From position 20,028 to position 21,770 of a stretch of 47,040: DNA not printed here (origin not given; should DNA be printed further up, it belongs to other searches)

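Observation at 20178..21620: Anti-sigma zinc-finger motif fused to an HD-GYP domain, directly downstream of an ECF sigma factor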

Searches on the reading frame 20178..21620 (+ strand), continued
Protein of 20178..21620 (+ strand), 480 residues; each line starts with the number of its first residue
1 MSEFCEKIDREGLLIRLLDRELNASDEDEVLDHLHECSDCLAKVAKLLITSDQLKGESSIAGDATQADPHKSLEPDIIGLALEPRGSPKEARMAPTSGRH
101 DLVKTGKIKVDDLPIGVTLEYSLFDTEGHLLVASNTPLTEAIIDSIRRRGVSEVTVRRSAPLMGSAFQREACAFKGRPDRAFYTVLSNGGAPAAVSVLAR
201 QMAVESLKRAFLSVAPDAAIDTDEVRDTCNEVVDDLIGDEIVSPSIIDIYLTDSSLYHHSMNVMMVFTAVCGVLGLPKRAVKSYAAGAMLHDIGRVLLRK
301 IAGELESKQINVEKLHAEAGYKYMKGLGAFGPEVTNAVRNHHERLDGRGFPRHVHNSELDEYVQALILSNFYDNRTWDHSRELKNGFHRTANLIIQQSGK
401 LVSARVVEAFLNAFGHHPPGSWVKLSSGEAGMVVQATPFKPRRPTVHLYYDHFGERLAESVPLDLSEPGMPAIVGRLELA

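Call 35: predict_structure(alignment_id=A1)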
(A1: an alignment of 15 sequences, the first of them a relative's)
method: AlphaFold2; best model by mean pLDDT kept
length: 480 residues; sequences in the alignment: 15
mean_pLDDT: 65.6   pTM: 0.55
mean pLDDT of the five models: 65.6, 63.0, 59.4, 58.1, 56.7
residues with pLDDT >= 90: 0; 70-90: 240; 50-70: 147; < 50: 93
segments of 3 or more residues with pLDDT < 50: 50-104, 160-179, 191-193, 345-356
pLDDT, mean of each block of 10 residues (from residue 1): 78 80 83 72 60 38 29 25 26 32 63 73 77 70 80 73 34 40 58 54 71 62 73 67 57 63 83 83 82 71 61 66 68 77 48 53 87 74 66 71 79 72 84 70 79 82 84 72
secondary structure, 60 per line:
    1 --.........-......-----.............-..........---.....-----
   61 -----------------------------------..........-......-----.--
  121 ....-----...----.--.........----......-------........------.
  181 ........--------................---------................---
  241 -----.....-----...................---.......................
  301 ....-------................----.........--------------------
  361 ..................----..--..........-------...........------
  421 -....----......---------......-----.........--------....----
elements in order: H3-11 H13-18 H24-36 H38-47 H51-55 H96-105 E107-109 E121-124 E130-132 H140-148 E153-158 H166-173 H180-188 H197-212 H222-237 H246-250 H256-274 H278-304 H312-327 H332-340 H361-376 H387-396 H404-414 E422-425 E430-435 E445-450 E456-464 E473-476

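Call 36: find_related_loci(query=A1, collection=metagenome_contigs, flank=4000)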
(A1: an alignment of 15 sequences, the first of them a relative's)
Query A1 (480 aa) in metagenome_contigs; peptide patterns used: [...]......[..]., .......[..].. (x = any residue, [..] = any of these).
600 stretches matched a pattern (row limit reached: there are more); 493 encode a relative of the query (tblastn E <= 1e-3); the best 80 are kept; 80 distinct loci.
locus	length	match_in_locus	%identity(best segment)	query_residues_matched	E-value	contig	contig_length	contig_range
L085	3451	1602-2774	46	108-479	7e-128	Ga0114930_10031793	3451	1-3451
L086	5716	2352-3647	33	4-465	5e-80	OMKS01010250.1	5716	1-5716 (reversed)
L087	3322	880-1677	29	197-446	5e-28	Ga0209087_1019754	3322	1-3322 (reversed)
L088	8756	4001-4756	27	219-466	5e-25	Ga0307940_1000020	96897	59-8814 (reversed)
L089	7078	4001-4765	27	220-470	1e-24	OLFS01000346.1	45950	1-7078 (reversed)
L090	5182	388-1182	27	207-468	4e-24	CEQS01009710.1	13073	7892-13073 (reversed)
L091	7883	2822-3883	23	105-451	1e-23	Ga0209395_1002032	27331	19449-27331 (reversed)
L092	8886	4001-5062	23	105-451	1e-23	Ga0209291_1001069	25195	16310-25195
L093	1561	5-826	27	193-466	1e-23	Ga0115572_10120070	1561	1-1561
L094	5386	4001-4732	28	217-466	3e-23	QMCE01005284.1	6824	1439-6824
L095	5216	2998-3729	27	225-465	9e-23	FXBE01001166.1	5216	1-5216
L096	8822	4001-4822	25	203-472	2e-22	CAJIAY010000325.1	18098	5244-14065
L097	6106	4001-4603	31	255-450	3e-22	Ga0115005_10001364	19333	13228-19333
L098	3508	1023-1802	26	199-451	3e-22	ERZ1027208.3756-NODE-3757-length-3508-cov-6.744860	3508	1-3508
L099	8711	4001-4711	26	219-451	1e-21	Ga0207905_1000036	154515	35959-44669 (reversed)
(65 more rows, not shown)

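Call 39: find_encoding_contigs(protein=P0076, flank=5000, max_places=3)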
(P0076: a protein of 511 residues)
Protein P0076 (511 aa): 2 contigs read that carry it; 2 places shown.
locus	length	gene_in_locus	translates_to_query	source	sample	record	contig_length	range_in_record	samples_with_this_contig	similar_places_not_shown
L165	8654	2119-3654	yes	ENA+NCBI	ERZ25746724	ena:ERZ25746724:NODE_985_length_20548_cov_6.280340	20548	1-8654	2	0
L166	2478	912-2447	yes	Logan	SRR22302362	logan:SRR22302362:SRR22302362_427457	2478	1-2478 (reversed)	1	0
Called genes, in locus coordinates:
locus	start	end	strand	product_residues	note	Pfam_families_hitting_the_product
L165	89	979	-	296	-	PF01063:Aminotran_4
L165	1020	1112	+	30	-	-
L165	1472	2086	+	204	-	PF04542:Sigma70_r2, PF08281:Sigma70_r4_2, PF04545:Sigma70_r4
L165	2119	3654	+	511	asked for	PF13487:HD_5, PF01966:HD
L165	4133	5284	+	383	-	PF00089:Trypsin, PF13365:Trypsin_2, PF00595:PDZ (faint), PF17820:PDZ_6 (faint), PF13180:PDZ_2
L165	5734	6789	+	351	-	PF02127:Peptidase_M18 (faint), PF05343:Peptidase_M42, PF01546:Peptidase_M20 (weak)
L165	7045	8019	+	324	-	-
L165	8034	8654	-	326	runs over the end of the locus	PF06750:A24_N_bact, PF01478:Peptidase_A24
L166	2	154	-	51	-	?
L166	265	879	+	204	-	PF04542:Sigma70_r2, PF08281:Sigma70_r4_2, PF04545:Sigma70_r4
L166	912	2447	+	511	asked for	PF13487:HD_5, PF01966:HD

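Call 40: find_encoding_contigs(protein=P0078, flank=5000, max_places=3)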
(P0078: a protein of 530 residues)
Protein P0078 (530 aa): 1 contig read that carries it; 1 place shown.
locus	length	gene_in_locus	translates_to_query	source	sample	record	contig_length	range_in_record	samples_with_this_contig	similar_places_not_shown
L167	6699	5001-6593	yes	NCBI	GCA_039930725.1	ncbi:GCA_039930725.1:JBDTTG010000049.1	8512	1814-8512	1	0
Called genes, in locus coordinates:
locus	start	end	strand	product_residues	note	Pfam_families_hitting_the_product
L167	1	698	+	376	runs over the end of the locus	-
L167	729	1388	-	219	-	PF26468:GIY_YIG_3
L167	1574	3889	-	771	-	PF00801:PKD (faint)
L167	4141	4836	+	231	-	PF07638:Sigma70_ECF, PF04542:Sigma70_r2, PF08281:Sigma70_r4_2, PF04545:Sigma70_r4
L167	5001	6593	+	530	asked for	PF13487:HD_5, PF01966:HD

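Call 57: fold_search(model_id=the predicted structure, library=pdb)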
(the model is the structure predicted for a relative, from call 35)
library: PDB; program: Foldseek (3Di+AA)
matches with E <= 10: 507; with E <= 0.001: 9
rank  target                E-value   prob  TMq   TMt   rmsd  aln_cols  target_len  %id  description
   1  3tmd                  4.2e-06  1.00  0.33  0.49  14.1       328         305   12  Bd1817, a HDG"Y"P protein from Bdellovibrio bacteriovorus (released 2011-10-19)
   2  3tm8_B                4.2e-06  1.00  0.32  0.47  13.7       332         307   13  Bd1817, a HDG"Y"P protein from Bdellovibrio bacteriovorus (released 2011-10-19)
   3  3tmc_A                6.3e-06  1.00  0.32  0.47  13.7       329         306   13  Bd1817, a HDG"Y"P protein from Bdellovibrio bacteriovorus (released 2011-10-19)
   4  3tm8_A                6.6e-06  1.00  0.32  0.46  13.7       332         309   13  Bd1817, a HDG"Y"P protein from Bdellovibrio bacteriovorus (released 2011-10-19)
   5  3tmb_B                1.3e-05  1.00  0.32  0.46  15.5       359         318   13  Bd1817, a HDG"Y"P protein from Bdellovibrio bacteriovorus (released 2011-10-19)
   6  4mcw_B                1.3e-05  1.00  0.28  0.36  20.6       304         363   18  Crystal structure of a HD-GYP domain (a cyclic-di-GMP phosphodiesterase) containing a tri-nuclear metal centre (released 2014-02-19)
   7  4mcw_A                3.0e-05  1.00  0.28  0.36  20.5       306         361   19  Crystal structure of a HD-GYP domain (a cyclic-di-GMP phosphodiesterase) containing a tri-nuclear metal centre (released 2014-02-19)
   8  4r8z_B                1.0e-04  1.00  0.27  0.52   7.9       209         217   22  Crystal Structure of PA4781 HD-GYP domain from Pseudomonas aeruginosa at 2.2A resolution showing a bi-metallic Ni ion  (released 2015-03-04)
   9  4r8z_A                1.4e-04  1.00  0.26  0.51   8.4       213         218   22  Crystal Structure of PA4781 HD-GYP domain from Pseudomonas aeruginosa at 2.2A resolution showing a bi-metallic Ni ion  (released 2015-03-04)
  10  9rc0                  1.1e-03  1.00  0.26  0.40  20.7       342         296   15  DvhD, PAS/HD-GYP domains (released 2026-03-04)
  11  9rbz_C                1.4e-03  1.00  0.26  0.56   5.8       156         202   18  DvhD, HD-GYP domain, c-di-GMP-bound (released 2026-03-04)
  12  9rbz_A                1.4e-03  1.00  0.25  0.52   6.6       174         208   22  DvhD, HD-GYP domain, c-di-GMP-bound (released 2026-03-04)
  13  9rbz_B                1.7e-03  1.00  0.25  0.54   5.3       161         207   20  DvhD, HD-GYP domain, c-di-GMP-bound (released 2026-03-04)
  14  9rbz_D                4.2e-03  1.00  0.25  0.54   5.3       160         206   21  DvhD, HD-GYP domain, c-di-GMP-bound (released 2026-03-04)
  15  8pen_I                4.8e-02  0.14  0.09  0.04  25.2       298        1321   13  fully recruited RfaH bound to E. coli transcription complex paused at ops site (alternative state of RfaH) (released 2024-04-24)
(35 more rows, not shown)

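Call 61: find_homologous_proteins(query=A4, max_evalue=1e-40)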
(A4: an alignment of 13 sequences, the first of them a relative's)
Query A4 (13 sequences) (480 aa, profile of the alignment): 18 proteins with E <= 1e-40 among 8000 candidates.
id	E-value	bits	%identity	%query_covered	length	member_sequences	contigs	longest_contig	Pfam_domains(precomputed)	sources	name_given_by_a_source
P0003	1.4e-202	692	58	100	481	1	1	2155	PF13487.13,PF01966.29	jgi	jgi:HD-GYP domain-containing protein (c-di-GMP phosphodiesterase class II)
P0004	2.1e-202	691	55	99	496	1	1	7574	PF13487.13,PF01966.29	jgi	-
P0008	3.2e-200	684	52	98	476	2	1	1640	PF13487.13,PF01966.29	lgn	-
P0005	1.6e-199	682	53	99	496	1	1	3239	PF13487.13,PF01966.29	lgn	-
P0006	3.7e-199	680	53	99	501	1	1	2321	PF13487.13,PF01966.29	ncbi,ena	-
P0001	7.6e-198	676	100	100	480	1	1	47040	PF13487.13,PF01966.29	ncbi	-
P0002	7.6e-197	673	75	100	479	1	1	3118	PF13487.13,PF01966.29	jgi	jgi:putative nucleotidyltransferase with HDIG domain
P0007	9.2e-197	673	52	99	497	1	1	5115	PF13487.13,PF01966.29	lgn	-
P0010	6.1e-193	660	52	99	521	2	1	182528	PF13487.13,PF01966.29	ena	-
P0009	1.9e-192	658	50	98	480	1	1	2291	PF13487.13,PF01966.29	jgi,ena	-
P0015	2.1e-190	652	34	98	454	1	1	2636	PF13490.12,PF13487.13,PF01966.29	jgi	jgi:HD-GYP domain-containing protein (c-di-GMP phosphodiesterase class II)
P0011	1.1e-158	547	58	76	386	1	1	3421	PF13487.13,PF01966.29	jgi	jgi:HD-GYP domain-containing protein (c-di-GMP phosphodiesterase class II)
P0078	5.5e-157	541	34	60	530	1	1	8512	PF13487.13,PF01966.29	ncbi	ncbi:MAG: HD domain-containing phosphohydrolase [bacterium]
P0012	9.4e-134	465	46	78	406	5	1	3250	PF13487.13,PF01966.29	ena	-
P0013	1.3e-125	438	57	57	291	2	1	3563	PF13487.13,PF01966.29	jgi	jgi:HD-GYP domain-containing protein (c-di-GMP phosphodiesterase class II)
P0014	8.1e-119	416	39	89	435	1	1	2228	PF08668.19,PF13487.13,PF01966.29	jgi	jgi:HD-GYP domain-containing protein (c-di-GMP phosphodiesterase class II)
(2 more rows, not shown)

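Call 65: search_protein_families(library=pfam, proteins=[P0082, P0084, P0085, P0086, P0087, P0091, P0095, P0096, P0100, P0101], max_evalue=0.01)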
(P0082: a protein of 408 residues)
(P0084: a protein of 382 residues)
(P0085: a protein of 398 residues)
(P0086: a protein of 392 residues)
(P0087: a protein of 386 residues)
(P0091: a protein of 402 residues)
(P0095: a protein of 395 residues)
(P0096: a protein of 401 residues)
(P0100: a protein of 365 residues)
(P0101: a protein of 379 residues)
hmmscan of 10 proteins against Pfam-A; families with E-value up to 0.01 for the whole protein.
P0082 (408 aa): 3 families
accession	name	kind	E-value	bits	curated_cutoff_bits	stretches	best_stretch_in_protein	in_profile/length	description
PF13487.12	HD_5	-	3.3e-30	105.5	27.2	1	198-329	33-166/170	HD domain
PF01966.28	HD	-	7.5e-18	65.4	22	1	180-301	1-115/116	HD domain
PF11871.13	DUF3391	-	0.0023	18.9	27.8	1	43-141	28-130/136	Domain of unknown function (DUF3391)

P0084 (382 aa): 2 families
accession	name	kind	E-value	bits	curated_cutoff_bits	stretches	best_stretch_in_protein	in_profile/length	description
PF13487.12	HD_5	-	7.9e-30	104.3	27.2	1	150-305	13-170/170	HD domain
PF01966.28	HD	-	1e-15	58.5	22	1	151-273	1-115/116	HD domain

P0085 (398 aa): 3 families
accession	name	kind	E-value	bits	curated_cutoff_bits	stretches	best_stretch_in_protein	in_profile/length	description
PF13487.12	HD_5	-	1.1e-27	97.3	27.2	1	172-315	21-167/170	HD domain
PF01966.28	HD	-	1.8e-20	73.8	22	1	165-286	1-115/116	HD domain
PF08668.18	HDOD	-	0.0062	16.5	22.9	0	166-254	96-194/196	HDOD domain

P0086 (392 aa): 2 families
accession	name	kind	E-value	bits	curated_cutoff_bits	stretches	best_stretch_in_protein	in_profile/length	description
PF13487.12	HD_5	-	5.2e-27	95.1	27.2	1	154-307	14-169/170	HD domain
PF01966.28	HD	-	2e-10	41.4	22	1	155-276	2-115/116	HD domain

P0087 (386 aa): 3 families
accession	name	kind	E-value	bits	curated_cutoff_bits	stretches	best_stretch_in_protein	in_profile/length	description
PF13487.12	HD_5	-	3.2e-30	105.6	27.2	1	147-302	13-170/170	HD domain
PF01966.28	HD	-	1.3e-16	61.4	22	1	149-271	2-116/116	HD domain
PF08668.18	HDOD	-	0.00016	21.7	22.9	1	148-204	95-150/196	HDOD domain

P0091 (402 aa): 4 families
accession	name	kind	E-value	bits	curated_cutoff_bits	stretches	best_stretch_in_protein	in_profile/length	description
PF13487.12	HD_5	-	2.8e-38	131.8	27.2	1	158-314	12-170/170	HD domain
PF01966.28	HD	-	1.8e-19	70.6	22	1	161-283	2-116/116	HD domain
PF08668.18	HDOD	-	0.0054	16.7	22.9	1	159-215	94-148/196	HDOD domain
PF11871.13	DUF3391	-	0.0068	17.4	27.8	0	2-126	3-133/136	Domain of unknown function (DUF3391)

P0095 (395 aa): 3 families
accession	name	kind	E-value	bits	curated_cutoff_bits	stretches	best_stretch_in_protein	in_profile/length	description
PF13487.12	HD_5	-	8.3e-25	87.9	27.2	1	169-309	28-170/170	HD domain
PF01966.28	HD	-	6.4e-19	68.8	22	1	156-277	2-115/116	HD domain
PF11871.13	DUF3391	-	0.0025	18.8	27.8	1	6-76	2-73/136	Domain of unknown function (DUF3391)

P0096 (401 aa): 3 families
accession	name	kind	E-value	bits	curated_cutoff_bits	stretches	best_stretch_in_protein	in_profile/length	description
PF13487.12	HD_5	-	1.2e-28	100.4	27.2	1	167-322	9-167/170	HD domain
PF01966.28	HD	-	2.5e-20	73.3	22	1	173-293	2-115/116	HD domain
PF08668.18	HDOD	-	2.3e-06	27.7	22.9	1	173-227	96-148/196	HDOD domain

P0100 (365 aa): 2 families
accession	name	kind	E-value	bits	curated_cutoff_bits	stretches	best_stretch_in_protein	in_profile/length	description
PF13487.12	HD_5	-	1.2e-29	103.7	27.2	1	149-288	25-166/170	HD domain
PF01966.28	HD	-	1.5e-15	57.9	22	1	138-261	1-116/116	HD domain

P0101 (379 aa): 2 families
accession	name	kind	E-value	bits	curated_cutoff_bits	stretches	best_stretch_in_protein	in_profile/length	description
PF13487.12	HD_5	-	8.5e-26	91.1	27.2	1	147-296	7-158/170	HD domain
PF01966.28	HD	-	9.8e-13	48.8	22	1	155-276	2-115/116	HD domain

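Call 70: find_encoding_contigs(protein=P0014, flank=4000, max_places=2)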
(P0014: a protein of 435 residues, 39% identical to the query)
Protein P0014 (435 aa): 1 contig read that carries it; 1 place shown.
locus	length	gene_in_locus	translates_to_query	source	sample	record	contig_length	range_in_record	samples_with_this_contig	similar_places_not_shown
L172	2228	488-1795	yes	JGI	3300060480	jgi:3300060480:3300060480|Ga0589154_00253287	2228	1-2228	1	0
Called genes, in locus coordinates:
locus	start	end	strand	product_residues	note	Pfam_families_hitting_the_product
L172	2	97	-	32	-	?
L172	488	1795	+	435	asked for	PF08668:HDOD (faint), PF13487:HD_5, PF01966:HD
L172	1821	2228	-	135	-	PF00180:Iso_dh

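Call 71: find_encoding_contigs(protein=P0075, flank=4000, max_places=2)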
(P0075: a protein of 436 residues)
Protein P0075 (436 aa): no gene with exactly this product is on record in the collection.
